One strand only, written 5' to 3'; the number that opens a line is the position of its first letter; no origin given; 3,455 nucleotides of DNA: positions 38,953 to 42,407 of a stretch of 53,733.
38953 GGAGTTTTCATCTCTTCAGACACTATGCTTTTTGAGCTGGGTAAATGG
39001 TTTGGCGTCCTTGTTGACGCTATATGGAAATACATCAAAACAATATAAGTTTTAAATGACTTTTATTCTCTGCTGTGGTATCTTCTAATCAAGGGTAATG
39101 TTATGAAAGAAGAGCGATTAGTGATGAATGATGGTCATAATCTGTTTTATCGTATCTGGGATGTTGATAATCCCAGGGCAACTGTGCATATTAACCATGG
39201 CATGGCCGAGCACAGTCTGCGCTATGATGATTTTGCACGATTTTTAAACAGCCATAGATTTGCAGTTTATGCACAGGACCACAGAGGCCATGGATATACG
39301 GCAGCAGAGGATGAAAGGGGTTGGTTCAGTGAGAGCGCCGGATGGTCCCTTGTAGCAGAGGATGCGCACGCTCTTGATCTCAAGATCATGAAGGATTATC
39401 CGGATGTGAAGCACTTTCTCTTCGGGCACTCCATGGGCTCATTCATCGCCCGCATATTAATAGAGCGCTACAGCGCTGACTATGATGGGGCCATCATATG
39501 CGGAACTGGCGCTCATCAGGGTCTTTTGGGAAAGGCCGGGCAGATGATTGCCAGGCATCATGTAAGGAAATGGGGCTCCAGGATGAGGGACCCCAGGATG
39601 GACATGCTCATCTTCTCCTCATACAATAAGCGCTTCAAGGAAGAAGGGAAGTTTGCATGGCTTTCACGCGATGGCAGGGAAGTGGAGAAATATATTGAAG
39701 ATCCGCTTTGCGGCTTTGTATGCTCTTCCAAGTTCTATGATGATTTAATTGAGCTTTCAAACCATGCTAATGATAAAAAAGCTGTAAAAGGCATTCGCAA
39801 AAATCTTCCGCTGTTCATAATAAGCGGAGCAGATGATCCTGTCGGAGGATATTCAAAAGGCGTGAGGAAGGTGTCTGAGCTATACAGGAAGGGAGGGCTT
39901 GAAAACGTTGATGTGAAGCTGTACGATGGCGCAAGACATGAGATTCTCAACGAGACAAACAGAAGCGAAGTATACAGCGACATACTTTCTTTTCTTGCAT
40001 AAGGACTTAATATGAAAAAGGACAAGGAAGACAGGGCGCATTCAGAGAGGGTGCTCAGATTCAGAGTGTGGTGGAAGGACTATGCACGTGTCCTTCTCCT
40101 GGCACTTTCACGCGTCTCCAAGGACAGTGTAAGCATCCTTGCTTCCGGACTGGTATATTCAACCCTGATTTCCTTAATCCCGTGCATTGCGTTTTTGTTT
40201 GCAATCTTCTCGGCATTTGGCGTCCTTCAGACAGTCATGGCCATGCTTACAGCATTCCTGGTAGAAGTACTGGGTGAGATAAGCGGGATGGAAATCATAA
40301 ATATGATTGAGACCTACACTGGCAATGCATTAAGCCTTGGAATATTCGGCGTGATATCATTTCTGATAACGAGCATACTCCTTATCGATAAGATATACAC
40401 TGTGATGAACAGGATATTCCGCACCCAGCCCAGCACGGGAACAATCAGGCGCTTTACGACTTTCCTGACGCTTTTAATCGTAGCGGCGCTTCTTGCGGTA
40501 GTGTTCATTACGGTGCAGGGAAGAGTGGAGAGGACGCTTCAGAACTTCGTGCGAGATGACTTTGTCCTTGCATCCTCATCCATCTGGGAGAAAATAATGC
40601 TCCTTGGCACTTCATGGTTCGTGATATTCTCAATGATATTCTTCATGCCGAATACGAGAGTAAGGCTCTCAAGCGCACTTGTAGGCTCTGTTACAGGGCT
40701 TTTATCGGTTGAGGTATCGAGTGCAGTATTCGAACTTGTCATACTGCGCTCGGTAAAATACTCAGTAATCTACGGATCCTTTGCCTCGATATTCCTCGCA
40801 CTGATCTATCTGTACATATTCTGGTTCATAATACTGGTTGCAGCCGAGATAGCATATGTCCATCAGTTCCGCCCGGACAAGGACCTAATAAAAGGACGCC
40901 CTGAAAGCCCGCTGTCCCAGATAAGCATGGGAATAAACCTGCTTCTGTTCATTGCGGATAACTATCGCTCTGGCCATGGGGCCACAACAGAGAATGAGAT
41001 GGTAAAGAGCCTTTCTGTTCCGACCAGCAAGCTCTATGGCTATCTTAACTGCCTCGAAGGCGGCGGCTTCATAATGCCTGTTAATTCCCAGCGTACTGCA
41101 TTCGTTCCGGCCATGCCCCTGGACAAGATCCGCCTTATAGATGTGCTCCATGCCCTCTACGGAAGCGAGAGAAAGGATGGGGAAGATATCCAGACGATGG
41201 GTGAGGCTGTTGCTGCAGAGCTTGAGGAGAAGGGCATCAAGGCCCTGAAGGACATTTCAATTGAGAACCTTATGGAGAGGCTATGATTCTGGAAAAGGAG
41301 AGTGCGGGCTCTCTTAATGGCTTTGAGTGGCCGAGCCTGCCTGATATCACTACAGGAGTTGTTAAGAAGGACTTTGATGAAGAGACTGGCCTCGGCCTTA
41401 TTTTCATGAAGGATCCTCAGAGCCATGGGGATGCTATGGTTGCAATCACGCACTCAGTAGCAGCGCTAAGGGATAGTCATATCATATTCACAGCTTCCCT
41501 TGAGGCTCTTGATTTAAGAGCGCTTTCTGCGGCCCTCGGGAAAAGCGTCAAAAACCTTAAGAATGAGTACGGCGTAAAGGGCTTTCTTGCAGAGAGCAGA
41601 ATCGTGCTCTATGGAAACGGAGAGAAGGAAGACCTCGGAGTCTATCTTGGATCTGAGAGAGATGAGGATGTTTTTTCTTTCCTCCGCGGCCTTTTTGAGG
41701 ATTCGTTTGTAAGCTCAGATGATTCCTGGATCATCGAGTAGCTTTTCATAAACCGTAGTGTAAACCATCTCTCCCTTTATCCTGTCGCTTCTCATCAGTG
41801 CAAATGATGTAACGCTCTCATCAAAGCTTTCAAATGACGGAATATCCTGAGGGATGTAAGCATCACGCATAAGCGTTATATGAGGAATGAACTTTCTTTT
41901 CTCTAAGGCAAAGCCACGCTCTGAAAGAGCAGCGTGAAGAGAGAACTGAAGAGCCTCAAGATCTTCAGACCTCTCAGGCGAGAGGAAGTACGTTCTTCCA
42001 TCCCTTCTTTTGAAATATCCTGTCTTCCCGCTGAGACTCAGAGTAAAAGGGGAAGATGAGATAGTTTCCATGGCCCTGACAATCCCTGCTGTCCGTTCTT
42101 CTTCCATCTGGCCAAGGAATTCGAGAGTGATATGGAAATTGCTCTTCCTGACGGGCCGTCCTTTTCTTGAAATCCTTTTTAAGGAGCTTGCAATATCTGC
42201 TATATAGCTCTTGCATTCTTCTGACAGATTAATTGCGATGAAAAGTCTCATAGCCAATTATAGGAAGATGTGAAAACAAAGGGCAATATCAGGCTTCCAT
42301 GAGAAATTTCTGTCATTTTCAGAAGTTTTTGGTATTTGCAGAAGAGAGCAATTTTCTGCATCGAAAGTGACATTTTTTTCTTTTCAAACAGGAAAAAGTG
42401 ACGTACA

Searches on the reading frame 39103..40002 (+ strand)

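Call 24: search_protein_families(library=pfam, proteins=[window:39103-40002:+], max_evalue=0.0001)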
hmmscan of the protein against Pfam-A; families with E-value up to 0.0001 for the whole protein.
window:39103-40002:+ (299 aa): 3 families
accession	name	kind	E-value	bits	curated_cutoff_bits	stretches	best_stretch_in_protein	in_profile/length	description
PF12146.15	Hydrolase_4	-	2.2e-48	165.1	27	1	23-286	2-239/239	Serine aminopeptidase, S33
PF00561.26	Abhydrolase_1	-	1e-12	48.7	25.8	1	30-135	5-102/245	alpha/beta hydrolase fold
PF12697.13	Abhydrolase_6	-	7.5e-10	40.3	26.3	1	32-284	5-208/217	Alpha/beta hydrolase family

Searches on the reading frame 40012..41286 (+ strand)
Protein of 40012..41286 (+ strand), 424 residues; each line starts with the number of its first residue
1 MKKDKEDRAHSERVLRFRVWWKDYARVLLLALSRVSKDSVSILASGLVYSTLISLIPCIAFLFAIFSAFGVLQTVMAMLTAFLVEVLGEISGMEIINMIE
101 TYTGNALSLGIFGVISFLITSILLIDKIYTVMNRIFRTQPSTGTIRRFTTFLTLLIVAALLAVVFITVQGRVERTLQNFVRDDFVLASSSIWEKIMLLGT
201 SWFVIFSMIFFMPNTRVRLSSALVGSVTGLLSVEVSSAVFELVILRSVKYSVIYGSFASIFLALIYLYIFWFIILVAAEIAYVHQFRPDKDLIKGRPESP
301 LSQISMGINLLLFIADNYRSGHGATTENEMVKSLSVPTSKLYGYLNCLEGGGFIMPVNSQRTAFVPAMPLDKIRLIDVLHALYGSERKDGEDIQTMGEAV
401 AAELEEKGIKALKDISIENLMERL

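Call 24: search_protein_families(library=pfam, proteins=[window:40012-41286:+], max_evalue=0.0001)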
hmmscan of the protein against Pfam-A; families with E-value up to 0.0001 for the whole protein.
window:40012-41286:+ (424 aa): 1 family
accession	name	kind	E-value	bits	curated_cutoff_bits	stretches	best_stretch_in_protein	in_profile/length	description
PF03631.20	Virul_fac_BrkB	-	2.1e-35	123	33.7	1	37-285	2-256/259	Virulence factor BrkB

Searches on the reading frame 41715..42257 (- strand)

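Call 24: search_protein_families(library=pfam, proteins=[window:41715-42257:-], max_evalue=0.0001)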
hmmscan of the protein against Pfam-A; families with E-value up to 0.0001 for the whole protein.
window:41715-42257:- (180 aa): 2 families
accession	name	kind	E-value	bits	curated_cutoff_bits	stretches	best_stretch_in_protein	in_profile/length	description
PF02834.22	LigT_PEase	-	3.2e-20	72.5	23.3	2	11-83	3-78/87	LigT like Phosphoesterase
PF13563.12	2_5_RNA_ligase2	-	6.4e-11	43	27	1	32-132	17-116/152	2'-5' RNA ligase superfamily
